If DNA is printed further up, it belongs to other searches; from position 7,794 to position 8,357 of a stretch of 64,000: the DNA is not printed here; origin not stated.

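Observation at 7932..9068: Candidate new defence or counter-defence module: small Zn-ribbon protein translationally coupled to an ADP-ribosylglycohydrolase, directly behind McrBC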

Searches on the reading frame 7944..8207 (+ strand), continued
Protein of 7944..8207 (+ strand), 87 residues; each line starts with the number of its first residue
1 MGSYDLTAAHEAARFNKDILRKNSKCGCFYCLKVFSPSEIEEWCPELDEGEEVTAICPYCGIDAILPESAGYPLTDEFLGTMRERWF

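Call 55: search_protein_families(library=pfam, alignment_id=A4, max_evalue=0.001)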
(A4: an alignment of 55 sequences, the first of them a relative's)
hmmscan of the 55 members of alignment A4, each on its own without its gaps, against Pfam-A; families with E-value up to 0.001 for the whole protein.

A. member 1, P0244 (415 aa): 0 families

B. families by the number of members that match (of 55 scanned): 26 families (the first 25 are shown)
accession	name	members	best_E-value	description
PF14206.11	Cys_rich_CPCC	2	1.9e-11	Cysteine-rich CPCC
PF01661.27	Macro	1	1.2e-40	Macro domain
PF09820.16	AAA-ATPase_like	1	2.8e-34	Predicted AAA-ATPase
PF12833.13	HTH_18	1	2.1e-18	Helix-turn-helix domain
PF01381.28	HTH_3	1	1.4e-16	Helix-turn-helix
PF13302.13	Acetyltransf_3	1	7.8e-15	Acetyltransferase (GNAT) domain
PF03682.18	UPF0158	1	1.7e-14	Uncharacterised protein family (UPF0158)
PF07179.17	SseB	1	3.7e-14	SseB protein N-terminal domain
PF00165.29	HTH_AraC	1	5.1e-14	Bacterial regulatory helix-turn-helix proteins, AraC family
PF13560.12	HTH_31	1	9.9e-14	Helix-turn-helix domain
PF12844.13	HTH_19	1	2.8e-09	Helix-turn-helix domain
PF13443.12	HTH_26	1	7.6e-09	Cro/C1-type HTH DNA-binding domain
PF00583.31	Acetyltransf_1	1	8.4e-09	Acetyltransferase (GNAT) family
PF12799.13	LRR_4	1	3.1e-08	Leucine Rich repeats (2 copies)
PF01966.28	HD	1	9.8e-08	HD domain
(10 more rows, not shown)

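Call 65: search_protein_families(library=padloc, alignment_id=A5, max_evalue=0.00001)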
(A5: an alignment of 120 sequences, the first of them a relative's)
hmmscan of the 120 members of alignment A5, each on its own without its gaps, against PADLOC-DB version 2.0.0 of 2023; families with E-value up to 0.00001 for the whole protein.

A. member 1, L004:815-1612:+ (265 aa): 0 families

B. families by the number of members that match (of 120 scanned): 115 families (the first 25 are shown)
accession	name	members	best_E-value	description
PDLC04134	mad2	5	3e-25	mads_2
PDLC02926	HTH_VI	4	3.7e-15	-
PDLC03954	RmrA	4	1.5e-12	-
PDLC03952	RmrA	4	2.8e-12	-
PDLC03951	RmrA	4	1.2e-11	-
PDLC03947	RmrA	4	4.8e-11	-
PDLC03949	RmrA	4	2.5e-09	-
PDLC03944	RmrA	4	4.2e-09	-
PDLC03945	RmrA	4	7.3e-08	-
PDLC04135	mad3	3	2.7e-96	mads_3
PDLC04140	mad8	3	2.1e-35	mads_8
PDLC03021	MTase_I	3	2.6e-14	Type I methyltransferase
PDLC03948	RmrA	3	9e-08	-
PDLC03956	RmrA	3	1.5e-06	-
PDLC03022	MTase_I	2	6e-109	Type I methyltransferase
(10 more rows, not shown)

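Call 71: fold_search(model_id=the predicted structure, library=viral)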
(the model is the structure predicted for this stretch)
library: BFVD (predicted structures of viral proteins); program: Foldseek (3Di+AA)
matches with E <= 10: 68; with E <= 0.001: 3
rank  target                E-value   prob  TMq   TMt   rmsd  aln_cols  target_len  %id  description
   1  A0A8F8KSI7            1.9e-06  1.00  0.79  0.77   1.9        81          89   21  DNA-directed RNA polymerase subunit RPC12/RpoP [Clandestinovirus]
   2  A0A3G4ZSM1            1.1e-04  1.00  0.71  0.21   3.3        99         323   23  Uncharacterized protein [Edafosvirus sp.]
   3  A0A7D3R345            3.1e-04  1.00  0.69  0.54   2.7        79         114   29  Uncharacterized protein [Fadolivirus FV1/VV64]
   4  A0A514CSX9            4.6e-03  1.00  0.58  0.24   1.9        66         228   29  Uncharacterized protein [Achromobacter phage Motura]
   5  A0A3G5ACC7            6.3e-03  1.00  0.63  0.37   3.4        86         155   21  Uncharacterized protein [Hyperionvirus sp.]
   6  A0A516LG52            4.0e-01  0.30  0.40  0.37  10.7        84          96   19  (no name in the UniProt tables at hand)
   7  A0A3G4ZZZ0            4.3e-01  0.66  0.53  0.43   6.0        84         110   17  Uncharacterized protein [Harvfovirus sp.]
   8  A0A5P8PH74            7.5e-01  0.33  0.34  0.52   4.6        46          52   30  Uncharacterized protein [Serratia phage Muldoon]
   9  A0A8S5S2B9            9.1e-01  0.21  0.31  0.06   9.6        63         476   21  Cytosine-specific methyltransferase [Siphoviridae sp. ctCIv11]
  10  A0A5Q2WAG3            9.6e-01  0.33  0.38  0.52   4.2        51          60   27  (no name in the UniProt tables at hand)
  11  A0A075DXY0            1.3e+00  0.51  0.36  0.56   3.3        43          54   26  Structural protein [Acinetobacter phage vB_AbaP_Acibel007]
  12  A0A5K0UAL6            1.4e+00  0.09  0.32  0.09  10.7        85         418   16  HNH endonuclease 5 domain-containing protein [Yasminevirus sp. GU-2018]
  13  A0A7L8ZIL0            1.7e+00  0.35  0.39  0.52   2.3        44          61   20  Uncharacterized protein [Klebsiella phage vB_KpnM_Seu621]
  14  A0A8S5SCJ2            1.7e+00  0.14  0.28  0.18   5.1        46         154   22  DNA polymerase II large subunit [Siphoviridae sp. ctrCv3]
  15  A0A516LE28            1.9e+00  0.08  0.31  0.21   9.6        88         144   12  (no name in the UniProt tables at hand)
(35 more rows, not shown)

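Call 75: find_encoding_contigs(protein=P0016, flank=5000, max_places=2)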
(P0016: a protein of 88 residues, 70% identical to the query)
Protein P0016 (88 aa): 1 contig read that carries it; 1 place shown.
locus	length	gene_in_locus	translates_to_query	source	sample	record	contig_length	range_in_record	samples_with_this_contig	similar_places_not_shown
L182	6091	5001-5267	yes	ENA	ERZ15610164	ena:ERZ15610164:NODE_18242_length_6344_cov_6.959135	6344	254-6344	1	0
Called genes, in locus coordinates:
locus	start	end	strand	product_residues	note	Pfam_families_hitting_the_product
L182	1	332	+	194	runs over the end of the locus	?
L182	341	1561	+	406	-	PF01420:Methylase_S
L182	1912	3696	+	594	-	PF07728:AAA_5 (weak), PF28529:McrB_lid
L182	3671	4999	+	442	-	PF10117:McrBC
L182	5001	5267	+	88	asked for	-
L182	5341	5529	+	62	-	-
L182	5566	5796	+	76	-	PF14206:Cys_rich_CPCC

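Call 76: find_encoding_contigs(protein=P0035, flank=5000, max_places=2)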
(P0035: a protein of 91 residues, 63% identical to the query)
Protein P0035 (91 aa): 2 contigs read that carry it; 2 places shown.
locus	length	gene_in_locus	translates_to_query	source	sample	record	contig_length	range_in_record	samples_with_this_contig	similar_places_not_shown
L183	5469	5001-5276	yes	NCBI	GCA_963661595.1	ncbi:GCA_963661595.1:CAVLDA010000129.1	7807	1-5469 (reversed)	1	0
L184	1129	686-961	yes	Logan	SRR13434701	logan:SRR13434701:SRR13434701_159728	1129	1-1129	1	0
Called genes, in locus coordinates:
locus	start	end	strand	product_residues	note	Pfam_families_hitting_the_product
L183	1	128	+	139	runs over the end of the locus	PF07508:Recombinase (faint)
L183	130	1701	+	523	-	PF00239:Resolvase, PF07508:Recombinase, PF13408:Zn_ribbon_recom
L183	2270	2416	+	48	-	-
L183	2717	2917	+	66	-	-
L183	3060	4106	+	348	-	PF13310:Virulence_RhuM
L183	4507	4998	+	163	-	-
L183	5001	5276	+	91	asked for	-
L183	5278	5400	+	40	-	-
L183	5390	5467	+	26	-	?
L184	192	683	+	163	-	-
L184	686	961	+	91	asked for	-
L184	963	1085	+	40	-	-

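Call 77: find_encoding_contigs(protein=P0031, flank=5000, max_places=2)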
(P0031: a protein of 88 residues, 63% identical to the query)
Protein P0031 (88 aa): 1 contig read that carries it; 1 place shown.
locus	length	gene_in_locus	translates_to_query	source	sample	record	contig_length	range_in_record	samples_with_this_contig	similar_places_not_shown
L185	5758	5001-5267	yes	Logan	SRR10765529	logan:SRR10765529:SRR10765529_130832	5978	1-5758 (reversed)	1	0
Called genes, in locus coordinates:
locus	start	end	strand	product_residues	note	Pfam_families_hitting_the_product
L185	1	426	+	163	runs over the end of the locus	-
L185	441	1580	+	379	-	-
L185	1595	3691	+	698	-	PF07728:AAA_5 (weak), PF28529:McrB_lid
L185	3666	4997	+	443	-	PF10117:McrBC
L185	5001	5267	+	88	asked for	-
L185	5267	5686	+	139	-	-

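Call 78: find_encoding_contigs(protein=P0019, flank=5000, max_places=2)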
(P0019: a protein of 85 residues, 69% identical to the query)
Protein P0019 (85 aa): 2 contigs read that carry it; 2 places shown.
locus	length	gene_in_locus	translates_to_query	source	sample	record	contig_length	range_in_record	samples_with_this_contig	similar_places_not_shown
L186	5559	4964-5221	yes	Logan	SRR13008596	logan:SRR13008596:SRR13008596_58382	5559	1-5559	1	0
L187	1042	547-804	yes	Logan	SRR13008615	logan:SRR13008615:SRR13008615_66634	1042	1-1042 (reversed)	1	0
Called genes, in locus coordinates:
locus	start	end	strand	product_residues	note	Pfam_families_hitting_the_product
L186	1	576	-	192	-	?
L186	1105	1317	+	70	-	-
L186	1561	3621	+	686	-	PF07728:AAA_5 (weak), PF28529:McrB_lid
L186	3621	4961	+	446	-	PF10117:McrBC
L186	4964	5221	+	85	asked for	-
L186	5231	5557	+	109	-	?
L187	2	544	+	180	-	?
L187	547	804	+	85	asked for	-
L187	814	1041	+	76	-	?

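Call 82: search_protein_families(library=pfam, alignment_id=A1, max_evalue=10)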
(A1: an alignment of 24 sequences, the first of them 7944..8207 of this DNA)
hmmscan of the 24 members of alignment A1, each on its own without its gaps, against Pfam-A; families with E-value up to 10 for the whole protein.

A. member 1, window:7944-8207:+ (87 aa): 2 families
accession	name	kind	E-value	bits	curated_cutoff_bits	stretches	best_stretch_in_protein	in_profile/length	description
PF23146.2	Zf_IFT144_1st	-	0.022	15.1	27.5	1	51-61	1-11/25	IFT144, first zinc finger domain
PF10276.14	zf-CHCC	-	0.19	12.2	27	1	51-62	24-35/37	Zinc-finger domain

B. families by the number of members that match (of 24 scanned): 23 families
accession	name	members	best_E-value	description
PF10276.14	zf-CHCC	16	0.0029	Zinc-finger domain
PF23146.2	Zf_IFT144_1st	6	0.00051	IFT144, first zinc finger domain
PF02892.21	zf-BED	3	0.075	BED zinc finger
PF13913.12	zf-C2HC_2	3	0.56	zinc-finger of a C2HC-type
PF22980.2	Myb_DNA-bind_8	2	7.1e-05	Myb-like DNA-binding domain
PF23451.1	Zn_ribbon_PaaD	2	0.017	PaaD zinc beta ribbon domain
PF22109.2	Zn_ribbon_tTFIIB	2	0.018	Transcription factor IIB, zinc ribbon, Trypanosome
PF13248.11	Zn_ribbon_3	2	0.028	zinc-ribbon domain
PF18450.7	zf_C2H2_6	2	1.3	Zinc Finger domain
PF08271.17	Zn_Ribbon_TF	1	0.00092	TFIIB zinc-binding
PF24859.1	FdhE_central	1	0.0054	FdhE, central domain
PF10571.15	UPF0547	1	0.015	Uncharacterised protein family UPF0547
PF10455.14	BAR_2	1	0.018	Bin/amphiphysin/Rvs domain for vesicular trafficking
PF14690.11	Zn_ribbon_ISL3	1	0.036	zinc-finger of transposase IS204/IS1001/IS1096/IS1165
PF14056.11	DUF4250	1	0.053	Domain of unknown function (DUF4250)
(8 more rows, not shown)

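Call 83: find_related_loci(query=A1, collection=viral_contigs, flank=5000)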
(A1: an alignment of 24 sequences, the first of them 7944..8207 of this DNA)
Query A1 (87 aa) in viral_contigs; peptide patterns used: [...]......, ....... (x = any residue, [..] = any of these).
117 stretches matched a pattern; 26 encode a relative of the query (tblastn E <= 1e-3); 26 distinct loci.
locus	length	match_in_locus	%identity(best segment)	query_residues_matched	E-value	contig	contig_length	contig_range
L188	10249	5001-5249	53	2-87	4e-27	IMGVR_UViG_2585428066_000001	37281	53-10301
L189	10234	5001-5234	40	5-87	2e-21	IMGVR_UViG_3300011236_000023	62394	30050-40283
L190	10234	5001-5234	40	5-87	7e-21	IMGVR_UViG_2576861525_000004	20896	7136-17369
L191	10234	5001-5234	39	5-87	3e-20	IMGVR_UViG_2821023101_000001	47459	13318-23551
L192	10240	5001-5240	42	3-87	7e-20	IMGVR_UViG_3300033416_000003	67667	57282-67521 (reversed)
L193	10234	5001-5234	37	5-87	1e-19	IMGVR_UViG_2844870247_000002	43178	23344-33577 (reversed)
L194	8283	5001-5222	39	9-87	3e-19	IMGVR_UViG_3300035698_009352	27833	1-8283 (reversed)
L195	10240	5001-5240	36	3-87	5e-18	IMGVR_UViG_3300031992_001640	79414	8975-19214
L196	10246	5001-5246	43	1-87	1e-21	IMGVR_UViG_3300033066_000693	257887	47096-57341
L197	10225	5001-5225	45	6-87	8e-17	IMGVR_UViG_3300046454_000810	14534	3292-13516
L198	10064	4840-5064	45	6-87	8e-17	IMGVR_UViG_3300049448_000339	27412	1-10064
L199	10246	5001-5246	38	1-87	3e-16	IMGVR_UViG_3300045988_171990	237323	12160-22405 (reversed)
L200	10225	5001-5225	42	6-87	5e-16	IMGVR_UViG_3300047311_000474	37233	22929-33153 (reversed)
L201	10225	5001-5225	42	6-87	5e-16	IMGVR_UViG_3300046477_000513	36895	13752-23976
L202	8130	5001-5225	42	6-87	5e-16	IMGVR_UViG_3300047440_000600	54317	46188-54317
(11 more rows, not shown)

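Call 106: search_protein_families(library=pfam, proteins=[L185:5267-5686:+, L183:4507-4998:+, L173:5210-5971:+, L173:6485-7201:+, L176:414-1217:-, L182:5341-5529:+, P0329, P0277, P0288, P0280], max_evalue=0.05)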
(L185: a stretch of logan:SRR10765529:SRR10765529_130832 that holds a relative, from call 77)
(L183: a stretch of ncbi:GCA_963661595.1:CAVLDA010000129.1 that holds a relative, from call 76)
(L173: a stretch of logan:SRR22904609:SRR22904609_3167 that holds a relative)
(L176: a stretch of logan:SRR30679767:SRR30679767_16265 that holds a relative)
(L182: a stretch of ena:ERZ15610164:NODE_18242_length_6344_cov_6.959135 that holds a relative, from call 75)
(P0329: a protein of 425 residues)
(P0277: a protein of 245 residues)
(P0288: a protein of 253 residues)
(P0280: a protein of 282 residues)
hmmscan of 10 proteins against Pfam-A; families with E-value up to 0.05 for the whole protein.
L185:5267-5686:+ (139 aa): 0 families

L183:4507-4998:+ (163 aa): 0 families

L173:5210-5971:+ (253 aa): 19 families
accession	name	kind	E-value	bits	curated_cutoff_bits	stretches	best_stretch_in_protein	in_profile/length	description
PF13749.12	HATPase_c_4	-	3.6e-07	30.5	26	1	113-169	32-88/89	Putative ATP-dependent DNA helicase recG C-terminal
PF08279.18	HTH_11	-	8.1e-07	29.3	25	1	198-236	3-42/55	HTH domain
PF13412.12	HTH_24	-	2.9e-06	27.2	21.9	1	194-236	2-44/48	Winged helix-turn-helix DNA-binding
PF08280.17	HTH_Mga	-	8.1e-05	23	23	1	199-234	9-44/59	M protein trans-acting positive regulator (MGA) HTH domain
PF04218.19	CENP-B_N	-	0.00057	19.9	21.2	1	199-234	14-47/53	CENP-B N-terminal DNA-binding domain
PF13518.12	HTH_28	-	0.0013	19.2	25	1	199-235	4-38/52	Helix-turn-helix domain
PF13545.12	HTH_Crp_2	-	0.0015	18.9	27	1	210-240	23-53/70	Crp-like helix-turn-helix domain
PF13384.12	HTH_23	-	0.0026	18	24.6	1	199-234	9-42/50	Homeodomain-like domain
PF25213.1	HVO_A0261_N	-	0.0027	18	35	1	209-237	24-52/86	HVO_A0261 N-terminal domain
PF00392.27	GntR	-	0.0028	17.7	27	1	196-239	9-54/64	Bacterial regulatory proteins, gntR family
PF08220.18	HTH_DeoR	-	0.003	17.7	21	1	198-236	3-41/57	DeoR-like helix-turn-helix domain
PF19121.6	DUF5805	-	0.0044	17.8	28.5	1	184-244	2-63/67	Family of unknown function (DUF5805)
PF13730.12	HTH_36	-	0.005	17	25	1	213-235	29-51/55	Helix-turn-helix domain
PF13404.12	HTH_AsnC-type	-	0.0055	16.9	27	1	196-233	4-41/42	AsnC-type helix-turn-helix domain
PF08281.18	Sigma70_r4_2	-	0.0071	16.4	25.7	1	211-234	28-51/54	Sigma-70, region 4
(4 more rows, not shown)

L173:6485-7201:+ (238 aa): 0 families

L176:414-1217:- (267 aa): 5 families
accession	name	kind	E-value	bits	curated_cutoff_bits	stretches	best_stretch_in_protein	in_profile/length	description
PF13240.11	Zn_Ribbon_1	-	5.1e-05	23.4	25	1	5-25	2-22/23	zinc-ribbon domain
PF13248.11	Zn_ribbon_3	-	0.0012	18.7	27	1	3-25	3-25/26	zinc-ribbon domain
PF12773.13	DZR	-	0.0062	17.1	27.3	1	3-23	25-45/45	Double zinc ribbon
PF14897.12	EpsG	-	0.012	15.2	30.1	1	151-193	2-43/326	EpsG family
PF24463.1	DUF7577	-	0.028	14.4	28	1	17-27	3-13/27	Domain of unknown function (DUF7577)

L182:5341-5529:+ (62 aa): 0 families

P0329 (425 aa): 1 family
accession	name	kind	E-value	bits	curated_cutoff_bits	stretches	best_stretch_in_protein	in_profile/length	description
PF14281.12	PDDEXK_4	-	4.1e-05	24.1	22.3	1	120-248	41-166/183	PD-(D/E)XK nuclease superfamily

P0277 (245 aa): 0 families

P0288 (253 aa): 0 families

P0280 (282 aa): 0 families
